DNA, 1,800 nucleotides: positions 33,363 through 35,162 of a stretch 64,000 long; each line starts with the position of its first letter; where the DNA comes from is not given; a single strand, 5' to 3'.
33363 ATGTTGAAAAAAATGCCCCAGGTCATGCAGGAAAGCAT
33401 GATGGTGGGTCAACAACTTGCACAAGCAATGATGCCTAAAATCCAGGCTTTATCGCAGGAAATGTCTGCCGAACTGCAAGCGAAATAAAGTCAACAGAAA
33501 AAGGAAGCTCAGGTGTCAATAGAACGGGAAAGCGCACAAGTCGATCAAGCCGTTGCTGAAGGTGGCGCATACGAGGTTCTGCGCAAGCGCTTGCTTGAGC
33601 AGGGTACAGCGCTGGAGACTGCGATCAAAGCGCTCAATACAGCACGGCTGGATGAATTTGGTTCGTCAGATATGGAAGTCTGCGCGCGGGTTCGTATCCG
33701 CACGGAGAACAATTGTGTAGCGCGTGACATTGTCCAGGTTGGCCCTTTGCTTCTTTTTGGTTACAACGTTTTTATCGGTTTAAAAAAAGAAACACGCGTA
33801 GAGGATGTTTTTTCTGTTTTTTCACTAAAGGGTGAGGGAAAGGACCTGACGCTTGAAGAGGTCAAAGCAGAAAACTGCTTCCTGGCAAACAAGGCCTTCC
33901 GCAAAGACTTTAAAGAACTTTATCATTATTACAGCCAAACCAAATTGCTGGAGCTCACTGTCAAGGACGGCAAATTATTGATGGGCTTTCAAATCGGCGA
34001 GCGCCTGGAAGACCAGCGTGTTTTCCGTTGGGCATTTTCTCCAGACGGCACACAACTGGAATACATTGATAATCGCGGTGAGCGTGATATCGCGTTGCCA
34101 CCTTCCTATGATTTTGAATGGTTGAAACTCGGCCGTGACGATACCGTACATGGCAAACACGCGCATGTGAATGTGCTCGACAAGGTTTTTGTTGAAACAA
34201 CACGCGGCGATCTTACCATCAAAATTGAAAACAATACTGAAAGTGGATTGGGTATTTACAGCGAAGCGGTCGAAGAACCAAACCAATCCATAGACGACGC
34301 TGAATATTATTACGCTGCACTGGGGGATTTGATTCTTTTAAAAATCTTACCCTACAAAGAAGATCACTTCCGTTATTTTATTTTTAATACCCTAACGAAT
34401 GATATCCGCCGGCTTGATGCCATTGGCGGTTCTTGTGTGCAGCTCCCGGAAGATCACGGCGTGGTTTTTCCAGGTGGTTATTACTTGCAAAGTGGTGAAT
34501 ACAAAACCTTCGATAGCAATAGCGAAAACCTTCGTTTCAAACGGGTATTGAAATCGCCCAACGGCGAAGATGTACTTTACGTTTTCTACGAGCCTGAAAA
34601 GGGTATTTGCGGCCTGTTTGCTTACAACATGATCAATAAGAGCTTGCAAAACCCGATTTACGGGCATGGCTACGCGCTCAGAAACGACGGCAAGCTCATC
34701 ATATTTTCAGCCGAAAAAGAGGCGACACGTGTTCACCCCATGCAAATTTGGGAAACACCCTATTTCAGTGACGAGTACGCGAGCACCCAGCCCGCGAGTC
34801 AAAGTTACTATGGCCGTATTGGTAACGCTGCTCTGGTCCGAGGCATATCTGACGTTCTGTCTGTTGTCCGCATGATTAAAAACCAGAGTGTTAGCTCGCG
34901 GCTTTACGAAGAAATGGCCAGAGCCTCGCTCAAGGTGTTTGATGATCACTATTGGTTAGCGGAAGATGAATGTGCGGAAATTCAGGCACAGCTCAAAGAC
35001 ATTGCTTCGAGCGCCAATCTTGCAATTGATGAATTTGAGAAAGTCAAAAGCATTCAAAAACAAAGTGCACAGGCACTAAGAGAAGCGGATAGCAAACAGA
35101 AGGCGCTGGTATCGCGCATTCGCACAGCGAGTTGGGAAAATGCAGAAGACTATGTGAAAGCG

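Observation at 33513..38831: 1772-aa protein: beta-rich N-terminal domain, about 600-aa coiled coil, single C-terminal MoxR/AAA_5-like ATPase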

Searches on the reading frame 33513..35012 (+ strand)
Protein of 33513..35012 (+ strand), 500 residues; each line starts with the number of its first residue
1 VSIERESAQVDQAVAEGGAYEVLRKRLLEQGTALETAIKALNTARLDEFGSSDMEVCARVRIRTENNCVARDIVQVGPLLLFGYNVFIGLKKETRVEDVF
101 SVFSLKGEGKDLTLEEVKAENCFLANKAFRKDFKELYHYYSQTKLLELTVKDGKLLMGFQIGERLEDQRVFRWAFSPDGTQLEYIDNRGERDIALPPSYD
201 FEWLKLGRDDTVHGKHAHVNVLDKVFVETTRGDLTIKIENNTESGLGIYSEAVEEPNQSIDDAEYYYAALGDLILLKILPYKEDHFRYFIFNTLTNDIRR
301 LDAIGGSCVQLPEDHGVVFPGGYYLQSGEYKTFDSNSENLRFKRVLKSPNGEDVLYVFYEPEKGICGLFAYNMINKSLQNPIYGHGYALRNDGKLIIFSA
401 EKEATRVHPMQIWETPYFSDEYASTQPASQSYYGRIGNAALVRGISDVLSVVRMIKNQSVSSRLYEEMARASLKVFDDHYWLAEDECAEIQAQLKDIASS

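Call 38: search_protein_representatives(protein=window:33513-35012:+)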
Query: 500 residues. Proteins with E-value up to 0.001 (for the whole library): 723; up to 1e-10: 537; up to 1e-30: 247. The best 150 are listed.
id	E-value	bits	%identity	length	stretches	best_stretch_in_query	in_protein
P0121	9.8e-209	710.2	63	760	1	8-498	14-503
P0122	2.4e-198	676.0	61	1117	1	10-499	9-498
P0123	7.6e-189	644.7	58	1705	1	10-491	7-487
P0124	6.6e-187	638.3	60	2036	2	107-497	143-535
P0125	1.2e-172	591.2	60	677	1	10-429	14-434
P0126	4.2e-169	579.6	53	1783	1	7-499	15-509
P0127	2.2e-165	567.3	53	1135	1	16-499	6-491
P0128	3.0e-165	566.8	51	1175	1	4-499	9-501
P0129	7.0e-164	562.3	53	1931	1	16-497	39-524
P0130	1.7e-163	561.1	51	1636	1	10-498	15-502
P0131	1.6e-162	557.9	53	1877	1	6-497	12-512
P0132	2.2e-157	540.9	52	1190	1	11-498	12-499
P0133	9.5e-157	538.8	50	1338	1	17-499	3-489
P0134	3.2e-155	533.8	50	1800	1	14-496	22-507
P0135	8.9e-149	512.5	50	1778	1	12-489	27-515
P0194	7.9e-107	374.2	36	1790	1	13-497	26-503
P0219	4.5e-93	328.8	34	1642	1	11-497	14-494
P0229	3.8e-87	309.3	35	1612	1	18-497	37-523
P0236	1.4e-79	284.4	31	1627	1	16-498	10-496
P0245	1.5e-76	274.3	33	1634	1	9-499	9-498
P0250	1.4e-73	264.5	33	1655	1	15-488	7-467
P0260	7.0e-70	252.3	32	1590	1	14-497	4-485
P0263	5.8e-68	246.0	33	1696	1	18-486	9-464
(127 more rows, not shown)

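Call 39: predict_structure(alignment_id=A2)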
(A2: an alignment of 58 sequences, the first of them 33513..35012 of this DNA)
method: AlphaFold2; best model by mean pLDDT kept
length: 500 residues; sequences in the alignment: 58
mean_pLDDT: 82.8   pTM: 0.74
mean pLDDT of the five models: 82.8, 81.0, 80.8, 80.1, 76.0
residues with pLDDT >= 90: 134; 70-90: 302; 50-70: 50; < 50: 14
segments of 3 or more residues with pLDDT < 50: 1-14
pLDDT, mean of each block of 10 residues (from residue 1): 46 55 88 93 81 77 83 87 78 85 83 86 92 90 87 88 86 83 84 76 91 87 91 88 75 90 94 94 93 90 87 85 86 72 77 81 84 77 80 71 81 73 63 78 86 82 84 89 89 92
secondary structure, 60 per line:
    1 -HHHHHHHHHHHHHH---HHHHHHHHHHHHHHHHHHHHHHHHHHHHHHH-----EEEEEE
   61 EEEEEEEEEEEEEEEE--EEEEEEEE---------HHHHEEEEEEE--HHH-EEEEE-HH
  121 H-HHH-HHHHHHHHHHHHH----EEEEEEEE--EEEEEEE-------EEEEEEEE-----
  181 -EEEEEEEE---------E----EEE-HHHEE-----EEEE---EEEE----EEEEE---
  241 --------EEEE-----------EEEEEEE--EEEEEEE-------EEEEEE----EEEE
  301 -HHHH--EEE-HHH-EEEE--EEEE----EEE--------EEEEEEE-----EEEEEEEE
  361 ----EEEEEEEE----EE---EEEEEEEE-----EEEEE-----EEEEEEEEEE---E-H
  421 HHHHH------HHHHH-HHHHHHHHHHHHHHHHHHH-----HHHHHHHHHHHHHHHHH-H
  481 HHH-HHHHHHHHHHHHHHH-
elements in order: H2-15 H19-49 E55-76 E79-86 H96-99 E100-106 E113-117 H127-139 E144-151 E154-160 E168-175 E182-189 E204-206 E218-221 E225-228 E233-237 E249-252 E264-270 E273-279 E287-292 E297-300 H302-305 E308-310 E316-319 E322-325 E330-332 E341-347 E353-360 E365-372 E382-389 E395-399 E405-414 H420-425 H432-436 H438-456 H462-478 H480-483 H485-499
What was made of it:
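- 33675..34754 (+): aa 55-414: beta-propeller-like domain, the core of Pfam DUF3686 (aa 34-480, E=4e-198). AF2 DSSP shows strands in groups of about four (call 39).
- Checked: The AF2 model of aa 1-500 (pLDDT 82.8) has about 26 strands between aa 55 and 414 (call 39).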

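Call 62: find_encoding_contigs(protein=P0236, flank=8000, max_places=3)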
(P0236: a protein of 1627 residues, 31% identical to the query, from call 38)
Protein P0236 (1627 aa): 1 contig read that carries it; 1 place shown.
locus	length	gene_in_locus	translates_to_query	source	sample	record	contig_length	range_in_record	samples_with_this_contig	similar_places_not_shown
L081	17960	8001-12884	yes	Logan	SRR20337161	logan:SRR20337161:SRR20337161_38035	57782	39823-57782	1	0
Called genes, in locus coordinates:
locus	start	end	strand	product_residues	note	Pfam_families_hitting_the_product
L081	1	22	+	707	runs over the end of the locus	PF01841:Transglut_core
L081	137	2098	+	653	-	PF06480:FtsH_ext, PF00004:AAA, PF17862:AAA_lid_3, PF01434:Peptidase_M41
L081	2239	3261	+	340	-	-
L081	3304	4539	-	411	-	PF01743:PolyA_pol, PF12627:PolyA_pol_RNAbd (weak)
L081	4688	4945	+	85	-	-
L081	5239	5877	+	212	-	-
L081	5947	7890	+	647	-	-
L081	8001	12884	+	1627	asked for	PF12458:DUF3686, PF25472:DUF7902, PF13401:AAA_22 (faint), PF00004:AAA (weak)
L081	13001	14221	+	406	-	PF05816:TelA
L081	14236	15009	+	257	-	-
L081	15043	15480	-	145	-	-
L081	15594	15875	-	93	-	-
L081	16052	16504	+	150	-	-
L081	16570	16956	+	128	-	-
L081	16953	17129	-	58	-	-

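Call 64: find_encoding_contigs(protein=P0260, flank=8000, max_places=2)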
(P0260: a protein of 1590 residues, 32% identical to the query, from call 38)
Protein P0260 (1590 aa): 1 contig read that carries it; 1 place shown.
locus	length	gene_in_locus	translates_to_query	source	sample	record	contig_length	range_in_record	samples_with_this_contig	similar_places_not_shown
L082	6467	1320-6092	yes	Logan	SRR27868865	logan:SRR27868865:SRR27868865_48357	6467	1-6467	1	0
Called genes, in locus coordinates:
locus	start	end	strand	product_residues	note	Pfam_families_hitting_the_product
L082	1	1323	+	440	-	?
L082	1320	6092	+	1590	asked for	PF12458:DUF3686, PF25472:DUF7902, PF00004:AAA (weak), PF07728:AAA_5 (weak)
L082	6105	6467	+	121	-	?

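Call 65: find_encoding_contigs(protein=P0245, flank=8000, max_places=2)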
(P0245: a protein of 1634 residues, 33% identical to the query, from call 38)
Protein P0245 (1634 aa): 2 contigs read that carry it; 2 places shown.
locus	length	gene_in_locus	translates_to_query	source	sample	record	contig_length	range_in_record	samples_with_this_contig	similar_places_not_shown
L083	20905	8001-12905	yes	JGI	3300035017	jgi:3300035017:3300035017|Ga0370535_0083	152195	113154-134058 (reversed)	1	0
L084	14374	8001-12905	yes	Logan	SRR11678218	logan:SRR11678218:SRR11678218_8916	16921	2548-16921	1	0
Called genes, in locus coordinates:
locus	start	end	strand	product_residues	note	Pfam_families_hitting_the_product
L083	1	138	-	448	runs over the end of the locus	PF01595:CNNM, PF00571:CBS (weak), PF03471:CorC_HlyC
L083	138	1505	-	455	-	PF01595:CNNM, PF00571:CBS, PF03471:CorC_HlyC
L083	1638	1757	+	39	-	PF00255:GSHPx (weak)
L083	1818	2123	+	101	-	PF00255:GSHPx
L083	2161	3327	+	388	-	PF04107:GCS2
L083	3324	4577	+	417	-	PF01546:Peptidase_M20, PF07687:M20_dimer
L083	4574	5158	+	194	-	PF04752:ChaC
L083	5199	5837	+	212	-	-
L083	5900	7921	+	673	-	PF01145:Band_7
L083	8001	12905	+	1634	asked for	PF12458:DUF3686, PF25472:DUF7902, PF13401:AAA_22 (faint)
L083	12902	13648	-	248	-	PF04012:PspA_IM30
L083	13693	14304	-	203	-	PF01121:CoaE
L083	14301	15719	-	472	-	-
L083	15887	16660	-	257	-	PF02353:CMAS, PF13489:Methyltransf_23, PF13847:Methyltransf_31, PF08241:Methyltransf_11, PF08242:Methyltransf_12, PF13649:Methyltransf_25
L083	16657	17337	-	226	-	PF01243:PNPOx_N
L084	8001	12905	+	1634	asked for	PF12458:DUF3686, PF25472:DUF7902, PF13401:AAA_22 (faint)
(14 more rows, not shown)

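Call 66: find_encoding_contigs(protein=P0263, flank=8000, max_places=2)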
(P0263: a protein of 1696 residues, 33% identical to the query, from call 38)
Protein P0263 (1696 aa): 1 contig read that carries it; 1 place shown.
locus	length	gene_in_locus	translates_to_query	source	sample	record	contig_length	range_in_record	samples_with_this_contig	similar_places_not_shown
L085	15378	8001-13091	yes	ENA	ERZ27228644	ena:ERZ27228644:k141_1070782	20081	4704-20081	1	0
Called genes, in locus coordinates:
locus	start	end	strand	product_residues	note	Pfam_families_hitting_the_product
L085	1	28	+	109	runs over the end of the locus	-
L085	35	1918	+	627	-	-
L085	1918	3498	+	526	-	PF02463:SMC_N (faint), PF00005:ABC_tran, PF13304:AAA_21 (faint), PF13401:AAA_22 (weak), PF01061:ABC2_membrane, PF12698:ABC2_membrane_3 (weak)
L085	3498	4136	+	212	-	-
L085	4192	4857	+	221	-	PF01694:Rhomboid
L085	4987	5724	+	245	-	-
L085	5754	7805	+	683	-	-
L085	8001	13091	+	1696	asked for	PF12458:DUF3686, PF25472:DUF7902, PF05496:RuvB_N (faint), PF00004:AAA, PF07728:AAA_5 (faint)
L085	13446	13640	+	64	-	-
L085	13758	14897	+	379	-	-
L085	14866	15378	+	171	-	?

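Call 82: fold_search(model_id=the predicted structure, library=pdb)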
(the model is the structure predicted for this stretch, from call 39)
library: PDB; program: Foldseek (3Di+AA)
matches with E <= 10: 1254; with E <= 0.001: 292
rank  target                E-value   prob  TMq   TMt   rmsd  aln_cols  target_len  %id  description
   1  12dl_HA               3.6e-08  1.00  0.27  0.35  15.3       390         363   10  Native structure of the cytoplasmic lattice (CPL) asymmetric unit from mouse MII eggs (released 2026-04-08)
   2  4h5i_B                3.1e-07  1.00  0.27  0.36  15.4       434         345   10  Crystal Structure of the Guanine Nucleotide Exchange Factor Sec12 (P1 form) (released 2012-11-07)
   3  8bd7_S                3.8e-07  1.00  0.27  0.14  16.7       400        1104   11  IFTB1 subcomplex of anterograde Intraflagellar transport trains (Chlamydomonas reinhardtii) (released 2023-01-11)
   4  1k32_A                4.6e-07  1.00  0.15  0.09  22.2       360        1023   13  Crystal structure of the tricorn protease (released 2001-12-05)
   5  8f5p_B                5.7e-07  1.00  0.27  0.14  15.1       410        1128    9  Structure of Leishmania tarentolae IFT-A (state 2) (released 2022-12-21)
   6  9e78_0L               5.7e-07  1.00  0.14  0.12  23.0       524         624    7  48-nm repeat of the Leishmania tarentolae doublet microtubule (released 2025-03-12)
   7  7mq8_LT               5.9e-07  0.99  0.13  0.09  22.2       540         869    8  Cryo-EM structure of the human SSU processome, state pre-A1 (released 2021-09-22)
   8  9d5n_CH               9.3e-07  1.00  0.25  0.21  15.9       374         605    9  48-nm doublet microtubule from Trichomonas vaginalis strain G3 (released 2025-05-14)
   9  3vgz_C                1.1e-06  1.00  0.27  0.37  16.4       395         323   12  Crystal structure of E. coli YncE (released 2011-11-16)
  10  9ydg_A                2.5e-06  1.00  0.28  0.42  14.4       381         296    8  Crystal structure of the human DCAF1 WDR domain in complex with OICR-41074 (released 2025-11-12)
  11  7mqa_LT               2.5e-06  0.90  0.10  0.08  22.3       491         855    8  Cryo-EM structure of the human SSU processome, state post-A1 (released 2021-09-22)
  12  9rsc_7                3.0e-06  1.00  0.17  0.21  16.1       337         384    9  Ternary complex of an improved charged molecular glue degrader ZZ2-SO2H, BRD4(BD1) neosubstrate, and the CTLH E3 ligas (released 2026-04-08)
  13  9b9w_B                3.2e-06  1.00  0.16  0.22  16.1       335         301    9  Crystal structure of the ternary complex of DCAF1 and WDR5 with PROTAC, OICR-40792 (released 2024-11-06)
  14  7zb1_B                3.9e-06  1.00  0.20  0.16  24.0       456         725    9  S580A with 18mer (released 2022-07-06)
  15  9e2g_2C               3.9e-06  0.98  0.13  0.11  27.4       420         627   10  Cryo-EM structure of 48 nm repeat of microtubule doublet from T. brucei flagellum (released 2025-03-12)
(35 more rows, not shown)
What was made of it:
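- On SMC/Rad50-like ATPases: The N-terminus is a propeller-like domain (calls 39, 82).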

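Call 89: find_encoding_contigs(protein=P0219, flank=7000, max_places=1)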
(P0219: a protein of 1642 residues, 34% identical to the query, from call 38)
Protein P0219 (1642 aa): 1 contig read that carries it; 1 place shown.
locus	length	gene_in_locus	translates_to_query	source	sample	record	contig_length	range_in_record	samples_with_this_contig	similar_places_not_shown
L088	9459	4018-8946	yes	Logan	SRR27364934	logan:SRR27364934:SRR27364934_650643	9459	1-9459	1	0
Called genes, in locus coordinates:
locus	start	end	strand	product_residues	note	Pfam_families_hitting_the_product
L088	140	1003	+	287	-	-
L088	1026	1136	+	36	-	-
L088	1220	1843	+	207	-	-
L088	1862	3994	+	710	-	-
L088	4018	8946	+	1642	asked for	PF12458:DUF3686, PF25472:DUF7902, PF00004:AAA (faint)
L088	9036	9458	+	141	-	?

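Call 90: find_encoding_contigs(protein=P0250, flank=7000, max_places=1)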
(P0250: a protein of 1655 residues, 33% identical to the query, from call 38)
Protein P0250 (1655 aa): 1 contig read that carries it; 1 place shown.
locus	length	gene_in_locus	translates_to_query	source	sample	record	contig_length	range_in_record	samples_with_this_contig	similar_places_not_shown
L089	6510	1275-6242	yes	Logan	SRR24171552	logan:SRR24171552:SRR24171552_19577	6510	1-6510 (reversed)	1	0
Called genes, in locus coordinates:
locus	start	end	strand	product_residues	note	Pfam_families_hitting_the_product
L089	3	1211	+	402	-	?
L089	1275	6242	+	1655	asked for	PF12458:DUF3686, PF25472:DUF7902, PF00004:AAA (weak)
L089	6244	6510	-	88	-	?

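Call 91: find_encoding_contigs(protein=P0229, flank=7000, max_places=1)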
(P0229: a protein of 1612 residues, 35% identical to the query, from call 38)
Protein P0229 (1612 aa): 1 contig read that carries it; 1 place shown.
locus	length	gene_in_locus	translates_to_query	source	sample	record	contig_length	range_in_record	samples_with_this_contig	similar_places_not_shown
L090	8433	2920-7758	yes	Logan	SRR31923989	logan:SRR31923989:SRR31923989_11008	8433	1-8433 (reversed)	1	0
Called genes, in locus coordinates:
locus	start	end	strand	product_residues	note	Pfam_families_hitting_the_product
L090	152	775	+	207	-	-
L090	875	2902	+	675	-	-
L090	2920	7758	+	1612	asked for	PF12458:DUF3686, PF25472:DUF7902, PF00004:AAA (faint), PF07728:AAA_5 (weak)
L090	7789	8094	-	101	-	PF00717:Peptidase_S24, PF10502:Peptidase_S26 (faint)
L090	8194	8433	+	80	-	?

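Call 92: find_encoding_contigs(protein=P0194, flank=7000, max_places=1)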
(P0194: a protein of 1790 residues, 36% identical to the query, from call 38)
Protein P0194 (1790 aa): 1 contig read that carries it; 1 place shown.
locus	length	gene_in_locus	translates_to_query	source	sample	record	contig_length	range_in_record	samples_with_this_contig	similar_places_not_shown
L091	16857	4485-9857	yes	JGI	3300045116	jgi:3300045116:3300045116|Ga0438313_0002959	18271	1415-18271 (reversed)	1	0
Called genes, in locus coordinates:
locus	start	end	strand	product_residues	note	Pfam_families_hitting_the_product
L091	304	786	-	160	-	PF00248:Aldo_ket_red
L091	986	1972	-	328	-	-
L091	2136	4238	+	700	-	-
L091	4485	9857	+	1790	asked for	PF12458:DUF3686, PF25472:DUF7902, PF00004:AAA (weak), PF07728:AAA_5 (weak)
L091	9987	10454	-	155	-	PF14808:TMEM164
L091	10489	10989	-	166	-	-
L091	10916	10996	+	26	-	-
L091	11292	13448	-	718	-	-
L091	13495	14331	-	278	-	PF07963:N_methyl (weak)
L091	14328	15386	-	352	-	PF00356:LacI, PF00532:Peripla_BP_1, PF13377:Peripla_BP_3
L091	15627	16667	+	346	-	PF00044:Gp_dh_N, PF02800:Gp_dh_C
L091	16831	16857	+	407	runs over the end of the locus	PF00162:PGK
